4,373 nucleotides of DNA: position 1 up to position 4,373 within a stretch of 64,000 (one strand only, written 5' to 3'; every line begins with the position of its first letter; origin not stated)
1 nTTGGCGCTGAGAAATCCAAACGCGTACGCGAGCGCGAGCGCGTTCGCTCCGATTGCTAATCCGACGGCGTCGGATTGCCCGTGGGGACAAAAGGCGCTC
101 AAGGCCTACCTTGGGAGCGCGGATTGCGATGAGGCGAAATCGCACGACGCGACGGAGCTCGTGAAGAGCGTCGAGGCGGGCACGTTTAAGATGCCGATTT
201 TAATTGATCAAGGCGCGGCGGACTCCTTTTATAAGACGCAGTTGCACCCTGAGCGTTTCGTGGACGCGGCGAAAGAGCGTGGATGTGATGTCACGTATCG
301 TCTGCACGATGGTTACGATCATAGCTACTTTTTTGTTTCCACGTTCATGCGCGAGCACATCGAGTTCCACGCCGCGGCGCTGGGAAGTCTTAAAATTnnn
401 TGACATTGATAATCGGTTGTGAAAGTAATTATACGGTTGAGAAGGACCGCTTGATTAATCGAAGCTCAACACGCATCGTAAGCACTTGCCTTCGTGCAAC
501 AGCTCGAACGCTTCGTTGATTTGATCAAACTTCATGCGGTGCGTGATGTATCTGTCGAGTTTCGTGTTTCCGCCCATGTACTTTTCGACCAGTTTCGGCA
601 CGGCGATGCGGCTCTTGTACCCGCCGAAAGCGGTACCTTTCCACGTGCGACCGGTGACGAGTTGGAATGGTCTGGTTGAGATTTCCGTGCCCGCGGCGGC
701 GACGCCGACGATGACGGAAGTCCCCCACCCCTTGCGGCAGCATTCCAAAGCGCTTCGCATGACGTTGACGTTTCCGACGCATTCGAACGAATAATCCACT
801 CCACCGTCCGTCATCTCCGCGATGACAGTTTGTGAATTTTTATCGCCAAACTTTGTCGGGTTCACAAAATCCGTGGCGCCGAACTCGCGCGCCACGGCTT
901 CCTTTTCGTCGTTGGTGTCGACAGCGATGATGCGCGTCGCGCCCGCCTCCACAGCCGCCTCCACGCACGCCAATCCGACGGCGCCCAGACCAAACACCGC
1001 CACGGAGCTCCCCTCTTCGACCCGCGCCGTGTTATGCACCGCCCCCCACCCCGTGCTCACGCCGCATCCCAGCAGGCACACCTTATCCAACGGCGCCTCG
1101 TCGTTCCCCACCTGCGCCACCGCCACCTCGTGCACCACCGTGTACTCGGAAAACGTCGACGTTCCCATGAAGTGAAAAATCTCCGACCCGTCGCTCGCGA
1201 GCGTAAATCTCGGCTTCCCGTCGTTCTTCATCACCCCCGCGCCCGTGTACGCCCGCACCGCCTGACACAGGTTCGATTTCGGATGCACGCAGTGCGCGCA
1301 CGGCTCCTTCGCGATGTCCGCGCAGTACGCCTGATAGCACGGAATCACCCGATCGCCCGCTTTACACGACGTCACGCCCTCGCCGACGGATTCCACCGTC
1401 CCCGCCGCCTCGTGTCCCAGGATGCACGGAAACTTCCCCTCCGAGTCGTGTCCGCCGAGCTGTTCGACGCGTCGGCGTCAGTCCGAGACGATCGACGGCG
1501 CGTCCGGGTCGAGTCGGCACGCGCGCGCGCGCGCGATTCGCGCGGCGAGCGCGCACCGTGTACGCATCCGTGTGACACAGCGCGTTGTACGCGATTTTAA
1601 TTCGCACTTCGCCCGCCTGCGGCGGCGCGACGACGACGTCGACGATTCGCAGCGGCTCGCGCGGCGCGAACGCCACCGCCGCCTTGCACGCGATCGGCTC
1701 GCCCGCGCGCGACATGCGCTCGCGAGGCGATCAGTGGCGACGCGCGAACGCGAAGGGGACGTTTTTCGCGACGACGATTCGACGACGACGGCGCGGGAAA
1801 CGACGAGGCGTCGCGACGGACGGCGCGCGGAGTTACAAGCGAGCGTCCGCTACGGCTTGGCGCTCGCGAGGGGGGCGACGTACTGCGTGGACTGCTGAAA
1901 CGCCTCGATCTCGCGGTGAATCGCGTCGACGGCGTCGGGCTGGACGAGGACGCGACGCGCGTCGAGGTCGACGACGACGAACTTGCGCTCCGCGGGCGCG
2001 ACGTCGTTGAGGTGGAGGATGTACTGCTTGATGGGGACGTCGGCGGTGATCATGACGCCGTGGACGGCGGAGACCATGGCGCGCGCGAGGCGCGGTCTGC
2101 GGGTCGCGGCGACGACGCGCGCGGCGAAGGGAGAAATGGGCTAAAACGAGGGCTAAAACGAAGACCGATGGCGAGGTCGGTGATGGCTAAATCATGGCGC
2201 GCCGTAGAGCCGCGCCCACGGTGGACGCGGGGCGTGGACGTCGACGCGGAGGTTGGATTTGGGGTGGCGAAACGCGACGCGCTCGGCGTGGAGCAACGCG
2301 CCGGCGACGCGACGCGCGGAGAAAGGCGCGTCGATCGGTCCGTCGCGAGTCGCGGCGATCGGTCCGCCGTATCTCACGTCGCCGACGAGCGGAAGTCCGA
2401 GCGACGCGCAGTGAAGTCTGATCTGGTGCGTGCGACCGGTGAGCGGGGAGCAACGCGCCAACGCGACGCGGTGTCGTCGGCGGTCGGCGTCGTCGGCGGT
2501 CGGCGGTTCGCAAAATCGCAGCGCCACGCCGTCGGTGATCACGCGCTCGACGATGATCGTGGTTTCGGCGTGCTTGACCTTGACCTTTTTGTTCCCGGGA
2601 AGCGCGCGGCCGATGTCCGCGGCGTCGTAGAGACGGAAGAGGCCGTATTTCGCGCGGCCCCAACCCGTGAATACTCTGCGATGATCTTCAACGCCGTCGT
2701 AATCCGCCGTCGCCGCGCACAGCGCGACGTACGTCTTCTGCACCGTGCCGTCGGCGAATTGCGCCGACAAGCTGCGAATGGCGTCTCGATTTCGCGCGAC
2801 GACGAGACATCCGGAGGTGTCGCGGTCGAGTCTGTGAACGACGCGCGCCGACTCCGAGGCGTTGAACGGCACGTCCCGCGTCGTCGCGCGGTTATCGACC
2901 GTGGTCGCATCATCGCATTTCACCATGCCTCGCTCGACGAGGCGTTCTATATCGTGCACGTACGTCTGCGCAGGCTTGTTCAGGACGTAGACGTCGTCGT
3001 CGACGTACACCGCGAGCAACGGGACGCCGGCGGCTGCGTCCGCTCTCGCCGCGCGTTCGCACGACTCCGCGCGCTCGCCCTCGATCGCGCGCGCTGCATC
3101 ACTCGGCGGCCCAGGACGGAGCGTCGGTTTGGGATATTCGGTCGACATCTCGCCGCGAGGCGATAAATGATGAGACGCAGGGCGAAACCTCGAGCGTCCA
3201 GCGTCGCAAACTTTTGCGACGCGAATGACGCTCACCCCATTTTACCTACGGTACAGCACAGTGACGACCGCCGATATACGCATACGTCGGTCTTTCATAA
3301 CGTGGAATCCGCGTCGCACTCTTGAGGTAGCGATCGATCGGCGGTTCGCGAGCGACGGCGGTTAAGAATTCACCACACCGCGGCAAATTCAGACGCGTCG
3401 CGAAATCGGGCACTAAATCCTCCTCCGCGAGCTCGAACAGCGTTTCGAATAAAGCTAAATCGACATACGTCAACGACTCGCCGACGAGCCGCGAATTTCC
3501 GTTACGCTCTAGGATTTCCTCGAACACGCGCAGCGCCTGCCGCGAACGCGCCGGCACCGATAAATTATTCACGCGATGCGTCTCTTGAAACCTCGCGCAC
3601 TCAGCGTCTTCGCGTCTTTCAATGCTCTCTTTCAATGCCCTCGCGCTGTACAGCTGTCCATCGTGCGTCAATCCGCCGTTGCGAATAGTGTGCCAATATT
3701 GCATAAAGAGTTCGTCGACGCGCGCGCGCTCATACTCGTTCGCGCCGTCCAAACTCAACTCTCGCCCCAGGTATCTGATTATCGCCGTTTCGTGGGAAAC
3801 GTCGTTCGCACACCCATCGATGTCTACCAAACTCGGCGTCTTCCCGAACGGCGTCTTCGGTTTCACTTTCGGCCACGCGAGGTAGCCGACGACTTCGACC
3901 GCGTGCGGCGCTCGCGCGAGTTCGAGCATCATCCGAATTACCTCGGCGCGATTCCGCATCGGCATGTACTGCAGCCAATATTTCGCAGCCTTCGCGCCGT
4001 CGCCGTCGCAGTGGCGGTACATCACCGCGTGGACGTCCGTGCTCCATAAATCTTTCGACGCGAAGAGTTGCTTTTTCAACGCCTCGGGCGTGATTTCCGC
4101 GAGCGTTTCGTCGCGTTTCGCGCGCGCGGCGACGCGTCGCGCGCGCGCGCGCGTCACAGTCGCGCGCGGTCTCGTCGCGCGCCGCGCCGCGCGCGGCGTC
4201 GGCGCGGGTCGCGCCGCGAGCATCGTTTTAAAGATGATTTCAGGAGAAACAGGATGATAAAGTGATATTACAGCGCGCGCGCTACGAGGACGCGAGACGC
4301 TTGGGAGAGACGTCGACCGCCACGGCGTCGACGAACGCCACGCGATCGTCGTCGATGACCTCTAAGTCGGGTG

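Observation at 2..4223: Formaldehyde-detoxification gene neighbourhood in a eukaryote: esterase D, ADH3 and GST within 4 kb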

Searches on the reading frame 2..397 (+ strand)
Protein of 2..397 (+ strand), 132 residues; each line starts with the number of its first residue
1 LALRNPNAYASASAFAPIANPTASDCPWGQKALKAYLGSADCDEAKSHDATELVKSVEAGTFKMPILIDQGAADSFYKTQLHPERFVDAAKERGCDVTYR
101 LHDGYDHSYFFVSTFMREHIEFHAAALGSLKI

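Call 4: search_protein_families(library=pfam, proteins=[window:2-397:+], max_evalue=0.01)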
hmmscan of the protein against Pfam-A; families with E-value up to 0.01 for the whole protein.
window:2-397:+ (132 aa): 1 family
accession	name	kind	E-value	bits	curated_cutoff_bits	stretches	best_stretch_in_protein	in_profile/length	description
PF00756.26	Esterase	-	6.1e-14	52.8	22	1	1-121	132-250/251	Putative esterase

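Call 5: search_protein_families(library=ncbifam, proteins=[window:2-397:+], max_evalue=0.01)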
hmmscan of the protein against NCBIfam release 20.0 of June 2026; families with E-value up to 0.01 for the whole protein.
window:2-397:+ (132 aa): 1 family
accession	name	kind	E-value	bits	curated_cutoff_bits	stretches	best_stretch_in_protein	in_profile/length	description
TIGR02821.1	fghA_ester_D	equivalog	2.2e-40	139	281.7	1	1-127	155-275/275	S-formylglutathione hydrolase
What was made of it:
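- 2..400 (+): 3' part of the S-formylglutathione hydrolase (esterase D) gene: the last 132 codons plus the TAA stop at 398-400. The window start cuts the gene. PF00756 6e-14 and TIGR02821 2e-40 (calls 4, 5).
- Checked: It matches TIGR02821 at 2e-40 for the fragment (call 5).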

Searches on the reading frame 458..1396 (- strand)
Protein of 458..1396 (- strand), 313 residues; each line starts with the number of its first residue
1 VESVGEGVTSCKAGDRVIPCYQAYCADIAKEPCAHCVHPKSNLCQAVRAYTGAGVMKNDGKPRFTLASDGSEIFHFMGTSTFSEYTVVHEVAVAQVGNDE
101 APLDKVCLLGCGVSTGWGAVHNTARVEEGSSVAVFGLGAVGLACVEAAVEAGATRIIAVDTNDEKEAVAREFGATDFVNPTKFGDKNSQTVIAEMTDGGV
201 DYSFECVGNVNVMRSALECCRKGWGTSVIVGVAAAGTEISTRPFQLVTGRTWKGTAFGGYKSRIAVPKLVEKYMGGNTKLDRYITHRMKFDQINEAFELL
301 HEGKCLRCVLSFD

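Call 4: search_protein_families(library=pfam, proteins=[window:458-1396:-], max_evalue=0.01)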
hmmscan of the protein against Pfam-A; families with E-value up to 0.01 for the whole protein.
window:458-1396:- (313 aa): 3 families
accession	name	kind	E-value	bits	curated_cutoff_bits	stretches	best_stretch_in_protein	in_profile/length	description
PF00107.32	ADH_zinc_N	-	1.4e-27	96.6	31.8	1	139-261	1-117/129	Zinc-binding dehydrogenase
PF13602.12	ADH_zinc_N_2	-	0.00089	20.6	27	1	185-304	8-127/134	Zinc-binding dehydrogenase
PF08240.17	ADH_N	-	0.0063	17.2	23.5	1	2-95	45-101/104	Alcohol dehydrogenase GroES-like domain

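Call 5: search_protein_families(library=ncbifam, proteins=[window:458-1396:-], max_evalue=0.01)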
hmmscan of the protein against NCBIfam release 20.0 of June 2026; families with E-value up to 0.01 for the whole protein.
window:458-1396:- (313 aa): 20 families
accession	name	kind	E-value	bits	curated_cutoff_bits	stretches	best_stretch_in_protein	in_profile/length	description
TIGR02818.1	adh_III_F_hyde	equivalog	6.1e-131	436.8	543.95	1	2-311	68-367/368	S-(hydroxymethyl)glutathione dehydrogenase/class III alcohol dehydrogenase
TIGR03989.1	Rxyl_3153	subfamily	6.7e-58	196.7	440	1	2-312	68-370/370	NDMA-dependent alcohol dehydrogenase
TIGR03451.1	mycoS_dep_FDH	equivalog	1.2e-49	169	512.9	1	2-311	67-357/358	S-(hydroxymethyl)mycothiol dehydrogenase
NF041097.1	keto_inos_dh_IolM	equivalog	1.8e-24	86.1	450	1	122-303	200-380/389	scyllo-inosose 3-dehydrogenase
NF003808.0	PRK05396.1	equivalog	2.5e-20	72.7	380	1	118-312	152-340/341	L-threonine 3-dehydrogenase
TIGR00692.1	tdh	equivalog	3e-19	69.2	458.35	1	119-311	151-339/340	L-threonine 3-dehydrogenase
TIGR03366.1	HpnZ_proposed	hypoth_equivalog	1.4e-18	67.1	328.1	1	11-248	61-270/315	putative phosphonate catabolism associated alcohol dehydrogenase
NF006940.0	PRK09422.1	equivalog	2.9e-14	52.8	344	1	83-305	118-327/338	alcohol dehydrogenase AdhP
TIGR03201.1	dearomat_had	equivalog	4.6e-12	45.7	338.65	1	91-309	130-345/349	6-hydroxycyclohex-1-ene-1-carbonyl-CoA dehydrogenase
NF007642.0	PRK10309.1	equivalog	7.6e-11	41.8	550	1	80-195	115-227/347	galactitol-1-phosphate 5-dehydrogenase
NF007375.0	PRK09880.1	equivalog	9.3e-11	41.1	469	1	70-240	114-275/344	L-idonate 5-dehydrogenase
NF010344.0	PRK13771.1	subfamily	1.1e-08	34.5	349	1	81-231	117-255/334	putative alcohol dehydrogenase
NF007489.0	PRK10083.1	equivalog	2.3e-08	33.4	376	1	81-310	116-335/339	Zn-dependent oxidoreductase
TIGR02819.1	fdhA_non_GSH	equivalog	5.3e-08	31.9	636.95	1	112-208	173-266/397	formaldehyde dehydrogenase, glutathione-independent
TIGR02824.1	quinone_pig3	subfamily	6.3e-07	28.7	296.8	1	67-303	79-315/325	putative NAD(P)H quinone oxidoreductase, PIG3 family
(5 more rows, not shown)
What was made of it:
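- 455..1459 (-): ADH3 / S-(hydroxymethyl)glutathione dehydrogenase (GSNOR), exon 2: 334 codons plus the stop at 455-457. TIGR02818 6e-131 for this exon alone (call 5).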

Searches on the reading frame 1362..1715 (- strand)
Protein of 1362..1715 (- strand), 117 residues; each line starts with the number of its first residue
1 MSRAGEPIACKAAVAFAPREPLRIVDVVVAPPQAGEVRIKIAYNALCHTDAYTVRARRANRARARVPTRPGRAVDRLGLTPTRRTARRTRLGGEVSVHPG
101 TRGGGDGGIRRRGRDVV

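Call 4: search_protein_families(library=pfam, proteins=[window:1362-1715:-], max_evalue=0.01)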
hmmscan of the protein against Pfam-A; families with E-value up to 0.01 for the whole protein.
window:1362-1715:- (117 aa): 1 family
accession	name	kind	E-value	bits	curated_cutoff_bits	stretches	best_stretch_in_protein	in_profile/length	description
PF08240.17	ADH_N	-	0.0074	17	23.5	1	34-71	2-37/104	Alcohol dehydrogenase GroES-like domain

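Call 5: search_protein_families(library=ncbifam, proteins=[window:1362-1715:-], max_evalue=0.01)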
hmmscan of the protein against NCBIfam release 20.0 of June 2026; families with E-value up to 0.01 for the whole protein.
window:1362-1715:- (117 aa): 4 families
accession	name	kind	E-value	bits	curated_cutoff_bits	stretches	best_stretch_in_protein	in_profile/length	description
TIGR02818.1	adh_III_F_hyde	equivalog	7.2e-11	41.7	543.95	1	10-57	2-49/368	S-(hydroxymethyl)glutathione dehydrogenase/class III alcohol dehydrogenase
TIGR03989.1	Rxyl_3153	subfamily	1.3e-05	24.6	440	1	10-55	2-47/370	NDMA-dependent alcohol dehydrogenase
TIGR03451.1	mycoS_dep_FDH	equivalog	0.00049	19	512.9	1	11-51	3-43/358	S-(hydroxymethyl)mycothiol dehydrogenase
NF007489.0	PRK10083.1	equivalog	0.0015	17.6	376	1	21-66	11-56/339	Zn-dependent oxidoreductase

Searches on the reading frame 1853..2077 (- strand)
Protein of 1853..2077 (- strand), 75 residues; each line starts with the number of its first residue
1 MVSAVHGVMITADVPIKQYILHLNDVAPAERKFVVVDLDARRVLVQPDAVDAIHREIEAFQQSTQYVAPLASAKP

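Call 4: search_protein_families(library=pfam, proteins=[window:1853-2077:-], max_evalue=0.01)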
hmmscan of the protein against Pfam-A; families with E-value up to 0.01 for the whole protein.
window:1853-2077:- (75 aa): 1 family
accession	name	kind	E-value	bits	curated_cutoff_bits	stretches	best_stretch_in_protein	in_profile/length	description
PF06331.17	Tfb5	-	1.1e-21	77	23.5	1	1-68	1-66/67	Transcription factor TFIIH complex subunit Tfb5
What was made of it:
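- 1850..2077 (-): Intervening gene, unrelated to the pathway: TFIIH subunit Tfb5 (75 aa). PF06331 1e-21 (call 4).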

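Call 5: search_protein_families(library=ncbifam, proteins=[window:1853-2077:-], max_evalue=0.01)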
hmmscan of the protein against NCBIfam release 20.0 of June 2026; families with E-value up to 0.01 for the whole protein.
window:1853-2077:- (75 aa): 0 families

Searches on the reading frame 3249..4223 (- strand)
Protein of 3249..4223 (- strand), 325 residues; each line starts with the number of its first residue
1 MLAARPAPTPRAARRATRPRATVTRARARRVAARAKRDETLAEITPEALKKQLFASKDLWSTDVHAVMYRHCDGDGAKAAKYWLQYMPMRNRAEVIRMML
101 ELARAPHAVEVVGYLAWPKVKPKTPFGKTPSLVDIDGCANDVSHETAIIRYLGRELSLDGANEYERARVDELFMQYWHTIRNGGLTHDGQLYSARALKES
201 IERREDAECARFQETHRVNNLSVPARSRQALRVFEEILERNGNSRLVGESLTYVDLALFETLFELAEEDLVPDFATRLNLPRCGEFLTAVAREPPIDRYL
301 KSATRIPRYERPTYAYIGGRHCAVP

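Call 4: search_protein_families(library=pfam, proteins=[window:3249-4223:-], max_evalue=0.01)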
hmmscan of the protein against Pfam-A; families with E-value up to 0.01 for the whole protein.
window:3249-4223:- (325 aa): 5 families
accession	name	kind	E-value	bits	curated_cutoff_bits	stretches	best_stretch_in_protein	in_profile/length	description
PF14497.11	GST_C_3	-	1.2e-11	45.2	21.6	1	228-302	32-103/104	Glutathione S-transferase, C-terminal domain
PF00043.30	GST_C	-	0.00033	21.3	20.7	1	228-273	32-75/93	Glutathione S-transferase, C-terminal domain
PF13410.11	GST_C_2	-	0.00076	20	24.9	1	228-265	12-47/69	Glutathione S-transferase, C-terminal domain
PF13409.12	GST_N_2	-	0.0009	20.3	25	1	94-153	6-68/70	Glutathione S-transferase, N-terminal domain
PF13417.12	GST_N_3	-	0.0053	17.5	22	0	93-153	10-68/75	Glutathione S-transferase, N-terminal domain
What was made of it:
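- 3246..4223 (-): Sigma-class-like glutathione transferase (325 aa) with a roughly 75-residue Arg/Ala-rich N-terminal extension, possibly an organelle-targeting peptide (inferred). It is not part of the formaldehyde pathway. GST_C_3 1e-11 (call 4).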

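Call 5: search_protein_families(library=ncbifam, proteins=[window:3249-4223:-], max_evalue=0.01)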
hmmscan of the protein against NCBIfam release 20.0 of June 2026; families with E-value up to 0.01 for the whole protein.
window:3249-4223:- (325 aa): 1 family
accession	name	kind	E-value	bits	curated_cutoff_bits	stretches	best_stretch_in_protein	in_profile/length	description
NF052468.1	glut_trans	equivalog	0.00078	19.3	245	1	81-173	1-96/229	glutathione transferase, Atu5508 family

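Call 38: search_solved_structures(query=window:3249-4223:-, max_evalue=0.01, show_alignments=2)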
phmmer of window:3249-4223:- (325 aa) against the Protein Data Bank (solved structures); distinct sequences matched with E-value up to 0.01: 107 (the best 60 are shown).
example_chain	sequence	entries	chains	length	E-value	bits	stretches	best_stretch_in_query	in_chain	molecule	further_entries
4q5f_A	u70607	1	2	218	1.1e-18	70.7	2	79-176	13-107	Glutathione S-transferase 1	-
9nxt_A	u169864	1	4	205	4.5e-13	52.2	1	79-187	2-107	glutathione transferase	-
4q5r_A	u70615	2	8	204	4.7e-12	48.9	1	79-172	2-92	Glutathione S-transferase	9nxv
2hnl_A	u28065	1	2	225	8.4e-12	48.1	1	80-172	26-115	Glutathione S-transferase 1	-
2ws2_A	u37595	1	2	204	8.5e-12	48.1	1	81-176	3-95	GLUTATHIONE S-TRANSFERASE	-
2on5_A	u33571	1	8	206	1.5e-11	47.2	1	81-178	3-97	Na Glutathione S-transferase 2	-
3vpq_A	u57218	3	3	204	6.9e-11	45.1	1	85-186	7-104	Glutathione S-transferase sigma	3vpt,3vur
1gsq_A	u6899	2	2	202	7.1e-11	45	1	81-212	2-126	GLUTATHIONE S-TRANSFERASE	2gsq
3w8s_A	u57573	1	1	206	1.6e-10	43.8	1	81-178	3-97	Glutathione S-transferase-3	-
6n69_A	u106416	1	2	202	2.1e-10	43.5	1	79-172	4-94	Hematopoietic prostaglandin D synthase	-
1pd2_1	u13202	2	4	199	4.1e-10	42.5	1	81-172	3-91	HEMATOPOIETIC PROSTAGLANDIN D SYNTHASE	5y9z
5d73_A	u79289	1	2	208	4.7e-10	42.3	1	82-171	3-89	Glutathione S-transferase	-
5h5l_A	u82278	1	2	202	8.3e-10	41.5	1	82-173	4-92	Glutathione s-transferase S2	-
2oa7_A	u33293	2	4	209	1.2e-09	41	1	82-171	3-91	Glutathione S-transferase P 1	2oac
2on7_A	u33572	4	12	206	1.6e-09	40.6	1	81-176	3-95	Na Glutathione S-transferase 1 | Glutathione S-transferase-1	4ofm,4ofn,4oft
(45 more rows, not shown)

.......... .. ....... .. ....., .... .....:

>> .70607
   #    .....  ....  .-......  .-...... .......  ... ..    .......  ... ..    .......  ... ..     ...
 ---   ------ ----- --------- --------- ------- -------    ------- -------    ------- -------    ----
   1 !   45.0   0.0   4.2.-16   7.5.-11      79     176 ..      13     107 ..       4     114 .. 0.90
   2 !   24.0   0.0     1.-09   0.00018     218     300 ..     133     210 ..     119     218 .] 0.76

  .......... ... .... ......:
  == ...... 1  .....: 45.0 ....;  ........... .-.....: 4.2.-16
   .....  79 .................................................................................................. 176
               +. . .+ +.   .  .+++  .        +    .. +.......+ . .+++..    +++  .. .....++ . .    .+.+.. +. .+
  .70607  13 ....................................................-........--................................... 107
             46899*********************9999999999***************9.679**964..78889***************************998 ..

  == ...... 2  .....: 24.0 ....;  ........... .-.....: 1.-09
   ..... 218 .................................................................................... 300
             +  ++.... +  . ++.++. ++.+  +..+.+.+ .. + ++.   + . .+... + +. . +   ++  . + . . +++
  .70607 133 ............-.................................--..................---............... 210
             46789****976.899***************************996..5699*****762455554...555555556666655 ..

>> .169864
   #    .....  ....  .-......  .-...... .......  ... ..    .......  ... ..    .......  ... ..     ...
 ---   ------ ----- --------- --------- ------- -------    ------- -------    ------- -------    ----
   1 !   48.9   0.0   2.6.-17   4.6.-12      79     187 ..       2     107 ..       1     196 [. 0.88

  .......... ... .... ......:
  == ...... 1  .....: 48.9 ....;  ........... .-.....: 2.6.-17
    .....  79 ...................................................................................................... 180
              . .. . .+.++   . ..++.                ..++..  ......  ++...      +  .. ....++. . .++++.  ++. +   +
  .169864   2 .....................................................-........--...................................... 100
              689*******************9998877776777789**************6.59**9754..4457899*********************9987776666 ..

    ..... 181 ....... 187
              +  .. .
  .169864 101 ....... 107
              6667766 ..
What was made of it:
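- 3246..4223 (-): The best solved relatives are sigma-class GSTs and haematopoietic prostaglandin D synthases (4q5f at 1e-18, call 38).
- On Sigma-class glutathione transferase: 4q5f at 1e-18, followed by many sigma GST and HPGDS chains (call 38).
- Checked: A GST-fold ORF lies at 3246..4223 (-) (calls 4, 38).
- It is sigma-class-like and carries a possible targeting extension (call 38).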

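Call 54: find_homologous_proteins(query=window:3249-4223:-, max_evalue=0.00001)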
Query window:3249-4223:- (325 aa): 32 proteins with E <= 0.00001 among 8000 candidates.
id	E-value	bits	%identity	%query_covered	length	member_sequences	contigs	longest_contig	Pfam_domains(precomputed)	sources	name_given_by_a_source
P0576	3.0e-213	725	99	100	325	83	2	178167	PF14497.12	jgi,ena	-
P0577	8.3e-193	658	92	100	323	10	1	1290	PF14497.12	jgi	jgi:hypothetical protein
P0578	1.7e-166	571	81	100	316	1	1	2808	PF14497.12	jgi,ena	-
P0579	3.9e-112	393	58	94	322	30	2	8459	PF14497.12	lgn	-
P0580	1.1e-108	381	61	87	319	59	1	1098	PF14497.12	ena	-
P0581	2.5e-104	367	58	91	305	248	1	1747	PF14497.12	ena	-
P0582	2.9e-102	360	62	84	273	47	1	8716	PF14497.12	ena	-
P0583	1.5e-101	358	59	88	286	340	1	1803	PF14497.12,PF00043.31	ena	-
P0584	6.3e-91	323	56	90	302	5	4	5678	PF14497.12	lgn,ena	-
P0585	5.0e-90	320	54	90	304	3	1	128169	-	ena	-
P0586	6.5e-89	316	54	86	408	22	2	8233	PF14497.12,PF00043.31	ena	-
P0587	7.4e-89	316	57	84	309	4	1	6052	-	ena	-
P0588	5.8e-88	313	53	90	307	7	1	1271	-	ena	-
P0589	3.7e-87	310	55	84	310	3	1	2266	-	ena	-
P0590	5.2e-87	310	53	90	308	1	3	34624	-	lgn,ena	-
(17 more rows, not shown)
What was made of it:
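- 3246..4223 (-): Homologues at 42-62% identity are abundant in public (mostly ENA/JGI) metagenome-derived proteins (call 54).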
